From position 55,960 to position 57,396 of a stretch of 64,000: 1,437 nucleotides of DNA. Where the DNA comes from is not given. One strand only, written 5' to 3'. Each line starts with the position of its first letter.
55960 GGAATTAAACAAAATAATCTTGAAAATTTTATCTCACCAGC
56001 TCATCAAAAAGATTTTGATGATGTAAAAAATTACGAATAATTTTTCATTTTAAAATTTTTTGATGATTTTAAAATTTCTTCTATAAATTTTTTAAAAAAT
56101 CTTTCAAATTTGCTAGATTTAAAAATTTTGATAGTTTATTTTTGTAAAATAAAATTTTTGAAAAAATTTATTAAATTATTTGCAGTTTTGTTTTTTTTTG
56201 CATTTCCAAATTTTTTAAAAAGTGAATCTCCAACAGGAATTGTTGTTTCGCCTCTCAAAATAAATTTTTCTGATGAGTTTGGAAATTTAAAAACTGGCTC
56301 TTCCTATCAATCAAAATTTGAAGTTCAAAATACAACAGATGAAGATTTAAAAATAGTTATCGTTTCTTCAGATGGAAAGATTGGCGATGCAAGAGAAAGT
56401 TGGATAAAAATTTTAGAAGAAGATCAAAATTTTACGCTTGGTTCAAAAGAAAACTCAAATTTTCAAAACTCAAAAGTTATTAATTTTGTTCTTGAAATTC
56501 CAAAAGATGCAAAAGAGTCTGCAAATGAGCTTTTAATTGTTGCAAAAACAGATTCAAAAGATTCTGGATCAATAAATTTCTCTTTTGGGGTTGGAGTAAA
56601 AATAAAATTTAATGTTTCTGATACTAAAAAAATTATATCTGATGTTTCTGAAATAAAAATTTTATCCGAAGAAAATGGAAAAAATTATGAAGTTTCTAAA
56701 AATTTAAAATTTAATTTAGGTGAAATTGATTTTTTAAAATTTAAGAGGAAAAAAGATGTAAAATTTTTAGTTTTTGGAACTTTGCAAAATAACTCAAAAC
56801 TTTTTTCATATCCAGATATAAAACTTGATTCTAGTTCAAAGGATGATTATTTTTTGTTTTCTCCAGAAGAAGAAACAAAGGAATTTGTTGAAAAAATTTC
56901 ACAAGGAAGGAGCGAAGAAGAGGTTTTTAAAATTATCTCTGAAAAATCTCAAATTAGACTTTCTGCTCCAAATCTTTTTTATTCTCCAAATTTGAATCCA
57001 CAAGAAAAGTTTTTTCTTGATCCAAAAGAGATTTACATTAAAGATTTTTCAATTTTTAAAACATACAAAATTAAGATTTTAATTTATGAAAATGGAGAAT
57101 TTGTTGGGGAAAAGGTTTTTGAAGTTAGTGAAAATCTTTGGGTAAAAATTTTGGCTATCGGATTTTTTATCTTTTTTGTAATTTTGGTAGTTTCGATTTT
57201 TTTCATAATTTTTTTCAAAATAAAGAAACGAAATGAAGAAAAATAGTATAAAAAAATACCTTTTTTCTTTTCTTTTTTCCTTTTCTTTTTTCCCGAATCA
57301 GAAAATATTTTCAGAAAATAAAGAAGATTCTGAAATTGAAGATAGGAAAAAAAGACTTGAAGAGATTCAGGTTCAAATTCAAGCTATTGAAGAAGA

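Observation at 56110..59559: Translationally coupled envelope-hydrolase module: exported protein, coiled-coil M23 peptidase and G5/RlpA-like protein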

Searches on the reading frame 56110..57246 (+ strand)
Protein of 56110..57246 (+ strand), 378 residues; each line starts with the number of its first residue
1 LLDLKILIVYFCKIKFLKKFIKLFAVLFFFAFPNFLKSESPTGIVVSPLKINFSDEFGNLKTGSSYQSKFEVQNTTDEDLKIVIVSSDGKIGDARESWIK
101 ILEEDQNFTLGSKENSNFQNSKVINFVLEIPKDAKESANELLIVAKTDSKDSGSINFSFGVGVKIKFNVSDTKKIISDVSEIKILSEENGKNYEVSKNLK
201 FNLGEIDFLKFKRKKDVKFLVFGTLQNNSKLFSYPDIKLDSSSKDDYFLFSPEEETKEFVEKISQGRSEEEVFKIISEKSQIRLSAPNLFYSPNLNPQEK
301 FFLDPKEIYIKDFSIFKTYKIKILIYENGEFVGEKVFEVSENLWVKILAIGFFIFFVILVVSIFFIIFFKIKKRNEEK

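Call 3: search_protein_families(library=pfam, proteins=[window:56110-57246:+], max_evalue=0.1)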
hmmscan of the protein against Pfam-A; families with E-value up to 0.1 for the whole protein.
window:56110-57246:+ (378 aa): 1 family
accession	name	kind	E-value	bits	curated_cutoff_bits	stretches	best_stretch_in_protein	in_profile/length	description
PF24771.2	Ig_CFAP74_1st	-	0.057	14.2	29.2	0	301-329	1-29/97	CFAP74 first Ig-like domain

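Call 4: search_protein_families(library=ncbifam, proteins=[window:56110-57246:+], max_evalue=0.1)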
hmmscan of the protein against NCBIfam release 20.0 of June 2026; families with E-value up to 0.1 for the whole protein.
window:56110-57246:+ (378 aa): 1 family
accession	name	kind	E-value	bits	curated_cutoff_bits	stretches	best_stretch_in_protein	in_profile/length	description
NF006251.0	PRK08392.1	equivalog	0.014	14.9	212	1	177-222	138-180/216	hypothetical protein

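Call 12: find_homologous_proteins(query=window:56110-57246:+, max_evalue=0.001)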
Query window:56110-57246:+ (378 aa): 1 proteins with E <= 0.001 among 4872 candidates.
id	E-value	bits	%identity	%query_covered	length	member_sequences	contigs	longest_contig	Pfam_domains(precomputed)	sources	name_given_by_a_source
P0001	5.3e-231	784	99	100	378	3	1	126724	-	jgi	-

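Call 21: search_protein_representatives(protein=window:56110-57246:+)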
Query: 378 residues. Proteins with E-value up to 0.001 (for the whole library): 3; up to 1e-10: 2; up to 1e-30: 2. The best 3 are listed.
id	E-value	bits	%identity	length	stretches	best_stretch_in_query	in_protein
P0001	1.7e-231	784.0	99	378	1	1-378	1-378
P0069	2.6e-76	273.6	44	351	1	38-371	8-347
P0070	8.3e-04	35.2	28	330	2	17-158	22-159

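Call 23: find_encoding_contigs(protein=P0070, flank=6000, max_places=3)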
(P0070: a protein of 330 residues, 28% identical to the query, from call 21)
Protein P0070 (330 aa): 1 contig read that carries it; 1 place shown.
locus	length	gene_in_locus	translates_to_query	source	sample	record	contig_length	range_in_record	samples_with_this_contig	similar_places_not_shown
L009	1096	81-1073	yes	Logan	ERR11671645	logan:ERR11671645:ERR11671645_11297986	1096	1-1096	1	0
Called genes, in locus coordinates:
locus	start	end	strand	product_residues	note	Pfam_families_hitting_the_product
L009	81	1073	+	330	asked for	-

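Call 26: search_protein_families(library=pfam, proteins=[P0070, window:56110-57246:+], max_evalue=10)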
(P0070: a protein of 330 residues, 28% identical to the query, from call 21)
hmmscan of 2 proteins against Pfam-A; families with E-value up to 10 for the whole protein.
P0070 (330 aa): 3 families
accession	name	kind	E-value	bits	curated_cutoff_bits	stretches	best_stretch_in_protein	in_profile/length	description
PF10633.15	NPCBM_assoc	-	0.044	14.4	24.4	1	102-142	29-71/78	NPCBM-associated, NEW3 domain of alpha-galactosidase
PF04956.18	TrbC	-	0.31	11.7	27.9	1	18-59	5-42/98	TrbC/VIRB2 pilin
PF09716.15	ETRAMP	-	9.3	6.8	29.1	1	295-317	59-81/81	Malarial early transcribed membrane protein (ETRAMP)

window:56110-57246:+ (378 aa): 2 families
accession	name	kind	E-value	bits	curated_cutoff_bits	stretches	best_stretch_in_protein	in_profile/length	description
PF24771.2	Ig_CFAP74_1st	-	0.057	14.2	29.2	1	301-329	1-29/97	CFAP74 first Ig-like domain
PF10870.14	DUF2729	-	0.98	10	27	1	10-29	4-23/55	Protein of unknown function (DUF2729)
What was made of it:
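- On FtsX (tested as a possible origin of g1): No Pfam FtsX or FtsX_ECD hit (calls 3, 26).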

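Call 40: predict_structure(alignment_id=A3)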
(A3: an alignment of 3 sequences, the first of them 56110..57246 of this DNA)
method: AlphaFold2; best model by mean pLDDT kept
length: 378 residues; sequences in the alignment: 3
mean_pLDDT: 41.4   pTM: 0.31
mean pLDDT of the five models: 41.4, 40.4, 40.1, 38.6, 38.5
residues with pLDDT >= 90: 0; 70-90: 16; 50-70: 98; < 50: 264
segments of 3 or more residues with pLDDT < 50: 32-59, 74-77, 86-97, 110-118, 136-341
pLDDT, mean of each block of 10 residues (from residue 1): 51 58 62 38 31 40 61 51 46 40 52 43 61 51 45 27 40 30 33 33 26 27 24 23 26 30 33 30 23 25 32 40 39 46 56 72 72 59
secondary structure, 60 per line:
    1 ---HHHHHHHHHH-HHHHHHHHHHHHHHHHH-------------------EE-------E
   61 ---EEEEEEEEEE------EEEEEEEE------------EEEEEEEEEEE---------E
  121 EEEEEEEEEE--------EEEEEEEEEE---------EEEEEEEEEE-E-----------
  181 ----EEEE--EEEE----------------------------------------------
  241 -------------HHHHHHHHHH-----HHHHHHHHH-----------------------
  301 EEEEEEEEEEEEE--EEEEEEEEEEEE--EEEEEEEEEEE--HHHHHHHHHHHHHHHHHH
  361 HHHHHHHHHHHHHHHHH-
elements in order: H4-13 H15-31 E64-73 E80-87 E100-110 E120-130 E139-148 E158-167 E185-188 E191-194 H254-263 H269-277 E301-313 E316-327 E330-340 H343-377
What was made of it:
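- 56110..57246 (+): g1: orphan membrane-anchored surface protein. Signal-peptide-like N-terminus, beta-rich ectodomain, C-terminal TM helix and a basic tail. The likely true start is TTG 56158. The AF2 model is unreliable (pLDDT 41) and shows only strands at 64-167 and a helix at 343-377 (call 40).
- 57124..57231 (+): g1 C-terminal transmembrane segment (residues 339-374), followed by the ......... tail. AF2 helix at 343-377 (call 40).
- g1 has no interpretable fold (call 40).
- Tried and rejected: Structure prediction of g1 from a 3-sequence alignment gave pLDDT 41, so no fold search was attempted (call 40).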

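Call 54: search_solved_structures(query=A3, max_evalue=10)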
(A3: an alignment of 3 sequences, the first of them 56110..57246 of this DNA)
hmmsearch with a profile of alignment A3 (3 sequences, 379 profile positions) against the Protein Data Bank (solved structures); distinct sequences matched with E-value up to 10: 1.
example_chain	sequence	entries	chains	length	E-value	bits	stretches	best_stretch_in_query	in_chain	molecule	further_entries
7vu5_A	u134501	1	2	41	1.4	11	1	343-375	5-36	T-cell-specific surface glycoprotein CD28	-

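Call 76: search_protein_families(library=phrogs, proteins=[window:56110-57246:+], max_evalue=0.001)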
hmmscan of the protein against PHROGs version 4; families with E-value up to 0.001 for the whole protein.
window:56110-57246:+ (378 aa): 0 families
